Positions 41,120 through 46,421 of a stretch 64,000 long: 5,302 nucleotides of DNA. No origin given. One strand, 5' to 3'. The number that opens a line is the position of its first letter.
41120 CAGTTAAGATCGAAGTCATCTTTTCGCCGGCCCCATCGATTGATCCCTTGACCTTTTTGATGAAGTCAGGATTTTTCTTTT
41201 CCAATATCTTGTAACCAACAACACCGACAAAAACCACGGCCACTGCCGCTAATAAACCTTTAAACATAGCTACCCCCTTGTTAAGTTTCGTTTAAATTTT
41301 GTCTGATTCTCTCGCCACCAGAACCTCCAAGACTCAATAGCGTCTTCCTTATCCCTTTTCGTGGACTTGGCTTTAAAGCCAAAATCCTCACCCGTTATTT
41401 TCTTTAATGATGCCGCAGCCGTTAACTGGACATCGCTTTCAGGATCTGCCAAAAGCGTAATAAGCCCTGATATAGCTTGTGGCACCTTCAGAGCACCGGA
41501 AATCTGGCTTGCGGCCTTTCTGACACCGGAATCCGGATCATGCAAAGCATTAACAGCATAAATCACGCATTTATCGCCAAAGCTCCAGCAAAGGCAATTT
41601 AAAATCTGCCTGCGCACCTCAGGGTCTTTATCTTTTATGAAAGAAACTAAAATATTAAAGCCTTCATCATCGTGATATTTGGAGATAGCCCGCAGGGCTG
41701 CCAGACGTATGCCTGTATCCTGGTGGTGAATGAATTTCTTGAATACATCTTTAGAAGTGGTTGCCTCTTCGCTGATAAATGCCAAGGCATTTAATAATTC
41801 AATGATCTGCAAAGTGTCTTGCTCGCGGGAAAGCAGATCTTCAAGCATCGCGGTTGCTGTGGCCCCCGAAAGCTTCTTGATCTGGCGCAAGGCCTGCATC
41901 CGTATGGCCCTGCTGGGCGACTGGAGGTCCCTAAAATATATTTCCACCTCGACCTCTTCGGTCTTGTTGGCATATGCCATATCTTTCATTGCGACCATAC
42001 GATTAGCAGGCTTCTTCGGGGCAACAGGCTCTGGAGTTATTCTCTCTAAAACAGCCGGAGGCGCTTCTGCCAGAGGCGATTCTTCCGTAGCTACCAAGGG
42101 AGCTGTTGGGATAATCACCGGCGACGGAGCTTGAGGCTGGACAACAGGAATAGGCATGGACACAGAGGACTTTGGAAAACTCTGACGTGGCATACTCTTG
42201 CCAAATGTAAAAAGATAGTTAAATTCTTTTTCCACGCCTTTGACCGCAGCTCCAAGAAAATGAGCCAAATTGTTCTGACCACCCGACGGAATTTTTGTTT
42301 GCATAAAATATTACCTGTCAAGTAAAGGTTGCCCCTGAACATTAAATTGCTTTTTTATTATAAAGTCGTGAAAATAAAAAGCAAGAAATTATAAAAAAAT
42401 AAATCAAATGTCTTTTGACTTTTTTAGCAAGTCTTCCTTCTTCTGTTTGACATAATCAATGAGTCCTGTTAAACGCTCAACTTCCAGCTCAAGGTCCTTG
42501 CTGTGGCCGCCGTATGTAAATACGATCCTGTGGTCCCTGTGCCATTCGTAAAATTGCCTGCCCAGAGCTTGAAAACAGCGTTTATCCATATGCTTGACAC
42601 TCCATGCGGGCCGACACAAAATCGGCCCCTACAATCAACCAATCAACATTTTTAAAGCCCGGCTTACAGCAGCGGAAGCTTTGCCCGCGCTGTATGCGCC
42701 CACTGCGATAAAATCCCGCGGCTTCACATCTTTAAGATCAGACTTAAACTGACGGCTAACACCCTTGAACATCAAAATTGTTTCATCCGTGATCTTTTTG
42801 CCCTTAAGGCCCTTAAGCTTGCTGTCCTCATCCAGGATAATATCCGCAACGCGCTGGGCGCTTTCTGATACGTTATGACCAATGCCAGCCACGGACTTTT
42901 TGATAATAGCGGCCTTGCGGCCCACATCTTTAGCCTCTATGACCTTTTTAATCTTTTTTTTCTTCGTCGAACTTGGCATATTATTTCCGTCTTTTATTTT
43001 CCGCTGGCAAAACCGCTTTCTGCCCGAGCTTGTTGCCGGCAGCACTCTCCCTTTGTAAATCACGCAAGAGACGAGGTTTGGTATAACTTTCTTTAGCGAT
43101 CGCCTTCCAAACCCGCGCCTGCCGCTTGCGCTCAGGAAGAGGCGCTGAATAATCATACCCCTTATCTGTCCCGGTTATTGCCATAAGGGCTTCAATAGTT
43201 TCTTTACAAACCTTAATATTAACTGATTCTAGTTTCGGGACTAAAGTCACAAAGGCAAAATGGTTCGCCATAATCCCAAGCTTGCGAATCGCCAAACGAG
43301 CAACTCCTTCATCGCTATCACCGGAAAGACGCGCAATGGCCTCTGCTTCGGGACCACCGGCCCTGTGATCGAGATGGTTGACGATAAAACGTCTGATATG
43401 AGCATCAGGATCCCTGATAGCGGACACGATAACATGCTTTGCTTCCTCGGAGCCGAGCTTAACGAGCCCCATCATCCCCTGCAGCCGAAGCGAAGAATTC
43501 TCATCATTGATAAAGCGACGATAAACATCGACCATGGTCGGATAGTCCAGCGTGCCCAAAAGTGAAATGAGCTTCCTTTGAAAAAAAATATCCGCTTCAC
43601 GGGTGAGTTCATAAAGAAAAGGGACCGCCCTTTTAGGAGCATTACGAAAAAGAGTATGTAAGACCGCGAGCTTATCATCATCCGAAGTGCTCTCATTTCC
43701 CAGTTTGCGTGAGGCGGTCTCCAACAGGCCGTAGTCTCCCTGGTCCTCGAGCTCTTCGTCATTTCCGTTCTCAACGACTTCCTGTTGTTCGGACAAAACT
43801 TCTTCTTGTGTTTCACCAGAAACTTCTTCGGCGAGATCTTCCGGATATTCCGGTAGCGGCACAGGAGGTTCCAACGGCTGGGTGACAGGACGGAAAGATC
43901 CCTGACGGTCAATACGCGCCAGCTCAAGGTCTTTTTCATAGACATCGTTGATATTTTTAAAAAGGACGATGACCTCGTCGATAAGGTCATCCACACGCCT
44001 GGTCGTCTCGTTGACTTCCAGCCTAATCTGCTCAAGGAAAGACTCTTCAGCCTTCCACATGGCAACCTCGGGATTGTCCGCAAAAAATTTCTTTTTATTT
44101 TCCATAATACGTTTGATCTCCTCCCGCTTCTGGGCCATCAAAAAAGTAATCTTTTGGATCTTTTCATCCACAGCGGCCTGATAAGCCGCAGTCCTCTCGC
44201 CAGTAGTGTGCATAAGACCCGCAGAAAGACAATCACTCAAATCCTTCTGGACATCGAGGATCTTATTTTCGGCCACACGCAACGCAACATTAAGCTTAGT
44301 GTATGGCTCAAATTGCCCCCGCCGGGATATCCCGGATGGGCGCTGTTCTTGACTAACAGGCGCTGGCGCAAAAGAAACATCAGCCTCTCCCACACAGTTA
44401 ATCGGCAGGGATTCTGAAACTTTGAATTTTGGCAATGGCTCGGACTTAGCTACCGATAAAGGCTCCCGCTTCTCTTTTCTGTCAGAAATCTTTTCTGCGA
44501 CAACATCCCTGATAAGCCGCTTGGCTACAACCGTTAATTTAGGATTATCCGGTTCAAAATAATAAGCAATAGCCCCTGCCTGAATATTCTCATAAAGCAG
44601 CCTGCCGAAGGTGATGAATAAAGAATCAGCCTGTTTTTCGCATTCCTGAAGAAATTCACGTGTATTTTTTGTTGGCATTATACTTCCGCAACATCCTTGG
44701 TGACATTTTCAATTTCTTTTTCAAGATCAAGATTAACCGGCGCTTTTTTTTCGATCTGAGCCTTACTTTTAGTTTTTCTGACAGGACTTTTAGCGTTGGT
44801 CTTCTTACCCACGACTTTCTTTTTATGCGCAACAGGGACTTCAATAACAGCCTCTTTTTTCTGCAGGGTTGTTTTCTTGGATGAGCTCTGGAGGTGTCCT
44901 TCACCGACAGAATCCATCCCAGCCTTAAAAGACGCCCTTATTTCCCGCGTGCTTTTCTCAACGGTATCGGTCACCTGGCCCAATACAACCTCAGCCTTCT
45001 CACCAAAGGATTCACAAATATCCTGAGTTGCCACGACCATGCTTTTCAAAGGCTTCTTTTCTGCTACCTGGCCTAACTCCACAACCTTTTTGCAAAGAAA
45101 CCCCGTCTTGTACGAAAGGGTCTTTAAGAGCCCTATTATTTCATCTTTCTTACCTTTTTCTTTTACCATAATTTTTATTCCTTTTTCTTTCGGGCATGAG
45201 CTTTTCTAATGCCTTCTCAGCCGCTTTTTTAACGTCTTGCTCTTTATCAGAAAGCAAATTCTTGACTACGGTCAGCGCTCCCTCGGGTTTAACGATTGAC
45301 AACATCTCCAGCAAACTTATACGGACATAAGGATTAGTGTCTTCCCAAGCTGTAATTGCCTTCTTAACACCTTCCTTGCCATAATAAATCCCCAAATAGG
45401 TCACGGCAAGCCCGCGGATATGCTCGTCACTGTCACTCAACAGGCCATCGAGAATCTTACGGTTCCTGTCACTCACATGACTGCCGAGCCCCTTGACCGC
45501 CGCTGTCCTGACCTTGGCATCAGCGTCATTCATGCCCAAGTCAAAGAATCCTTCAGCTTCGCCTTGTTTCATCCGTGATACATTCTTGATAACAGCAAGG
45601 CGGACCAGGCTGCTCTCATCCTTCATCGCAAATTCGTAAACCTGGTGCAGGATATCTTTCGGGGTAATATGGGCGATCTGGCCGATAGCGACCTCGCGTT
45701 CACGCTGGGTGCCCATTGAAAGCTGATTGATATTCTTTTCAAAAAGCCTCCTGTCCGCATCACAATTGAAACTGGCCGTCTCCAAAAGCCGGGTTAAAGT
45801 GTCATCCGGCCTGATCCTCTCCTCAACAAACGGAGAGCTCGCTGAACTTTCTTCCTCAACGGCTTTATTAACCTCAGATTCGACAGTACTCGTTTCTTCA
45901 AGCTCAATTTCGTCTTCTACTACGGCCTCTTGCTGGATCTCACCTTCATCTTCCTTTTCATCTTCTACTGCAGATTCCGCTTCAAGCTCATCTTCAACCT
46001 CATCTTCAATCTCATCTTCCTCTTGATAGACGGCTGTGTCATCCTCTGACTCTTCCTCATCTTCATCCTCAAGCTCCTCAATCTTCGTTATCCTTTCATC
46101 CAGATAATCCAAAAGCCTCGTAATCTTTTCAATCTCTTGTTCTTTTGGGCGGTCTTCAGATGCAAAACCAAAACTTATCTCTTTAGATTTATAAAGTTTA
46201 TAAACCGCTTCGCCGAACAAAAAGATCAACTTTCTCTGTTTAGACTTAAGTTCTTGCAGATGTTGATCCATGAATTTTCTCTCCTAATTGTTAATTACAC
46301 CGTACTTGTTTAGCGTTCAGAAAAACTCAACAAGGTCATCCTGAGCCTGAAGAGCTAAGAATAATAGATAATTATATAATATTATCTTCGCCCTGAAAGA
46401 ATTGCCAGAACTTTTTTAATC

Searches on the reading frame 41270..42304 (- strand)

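Call 76: search_protein_families(library=ncbifam, proteins=[window:41270-42304:-], max_evalue=0.00001)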
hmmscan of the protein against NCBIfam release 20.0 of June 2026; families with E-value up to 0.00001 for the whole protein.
window:41270-42304:- (344 aa): 4 families
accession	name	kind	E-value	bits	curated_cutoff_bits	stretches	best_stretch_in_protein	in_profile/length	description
NF010374.0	PRK13800.1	equivalog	6.7e-09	34.5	1196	1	127-322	694-885/898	fumarate reductase/succinate dehydrogenase flavoprotein subunit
NF045915.1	PhycobilmeDegNblB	equivalog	1.2e-07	31.5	300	0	186-303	4-126/214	phycobilisome degradation protein NblB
NF058502.1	phyc_lyase_CpcE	equivalog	1e-06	28.5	330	0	170-238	136-203/260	C-phycocyanin alpha-cysteine-84 phycocyanobilin lyase subunit CpcE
NF007244.0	PRK09687.1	equivalog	4.5e-06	26.1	275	0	196-300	72-184/285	putative lyase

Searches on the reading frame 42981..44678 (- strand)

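Call 3: search_protein_families(library=pfam, proteins=[window:42981-44678:-], max_evalue=0.01)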
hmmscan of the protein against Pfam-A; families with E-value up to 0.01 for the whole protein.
window:42981-44678:- (565 aa): 1 family
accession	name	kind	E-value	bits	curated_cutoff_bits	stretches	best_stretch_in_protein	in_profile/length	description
PF13646.12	HEAT_2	-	3.5e-11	43.7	27.7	2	354-431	3-81/88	HEAT repeats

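Call 4: search_protein_families(library=ncbifam, proteins=[window:42981-44678:-], max_evalue=0.01)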
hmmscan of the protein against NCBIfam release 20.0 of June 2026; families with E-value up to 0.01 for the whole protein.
window:42981-44678:- (565 aa): 1 family
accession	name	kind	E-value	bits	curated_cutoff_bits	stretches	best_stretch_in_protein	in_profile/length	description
NF045915.1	PhycobilmeDegNblB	equivalog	2e-06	27.5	300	1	363-463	112-212/214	phycobilisome degradation protein NblB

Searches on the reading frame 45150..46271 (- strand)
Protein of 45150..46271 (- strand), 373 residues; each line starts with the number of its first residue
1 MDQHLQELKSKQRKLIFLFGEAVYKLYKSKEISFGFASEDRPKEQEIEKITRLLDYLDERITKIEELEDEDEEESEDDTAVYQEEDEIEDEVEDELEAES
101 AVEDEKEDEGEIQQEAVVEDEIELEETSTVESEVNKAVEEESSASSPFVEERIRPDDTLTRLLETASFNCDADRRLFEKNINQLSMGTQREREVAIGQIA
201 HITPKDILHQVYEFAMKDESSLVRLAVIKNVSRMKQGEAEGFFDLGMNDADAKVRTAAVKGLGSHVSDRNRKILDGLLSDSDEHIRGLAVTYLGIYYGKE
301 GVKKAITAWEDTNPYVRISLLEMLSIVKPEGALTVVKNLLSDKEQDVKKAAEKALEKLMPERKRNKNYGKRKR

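Call 3: search_protein_families(library=pfam, proteins=[window:45150-46271:-], max_evalue=0.01)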
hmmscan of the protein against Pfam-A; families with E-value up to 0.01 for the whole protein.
window:45150-46271:- (373 aa): 4 families
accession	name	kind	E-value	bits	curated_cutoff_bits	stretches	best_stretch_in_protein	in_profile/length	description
PF13646.12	HEAT_2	-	1.2e-18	67.6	27.7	2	247-299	9-61/88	HEAT repeats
PF02985.28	HEAT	-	5.9e-12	45.1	23.5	0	246-263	8-25/31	HEAT repeat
PF21581.3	SCD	-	2.1e-06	28.4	27.5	0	338-363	37-62/75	Stromalin conservative domain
PF13513.12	HEAT_EZ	-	0.0082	17.1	27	0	254-291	3-50/55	HEAT-like repeat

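Call 4: search_protein_families(library=ncbifam, proteins=[window:45150-46271:-], max_evalue=0.01)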
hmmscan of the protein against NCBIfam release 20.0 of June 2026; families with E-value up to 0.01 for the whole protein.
window:45150-46271:- (373 aa): 3 families
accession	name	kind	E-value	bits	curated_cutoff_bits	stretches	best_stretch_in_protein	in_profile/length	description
NF010374.0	PRK13800.1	equivalog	4.8e-08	31.7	1196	1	210-363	718-871/898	fumarate reductase/succinate dehydrogenase flavoprotein subunit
NF045915.1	PhycobilmeDegNblB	equivalog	1.7e-07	31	300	1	208-294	103-186/214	phycobilisome degradation protein NblB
TIGR02270.1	TIGR02270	subfamily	0.0013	17.8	206.8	1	198-344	108-253/410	TIGR02270 family protein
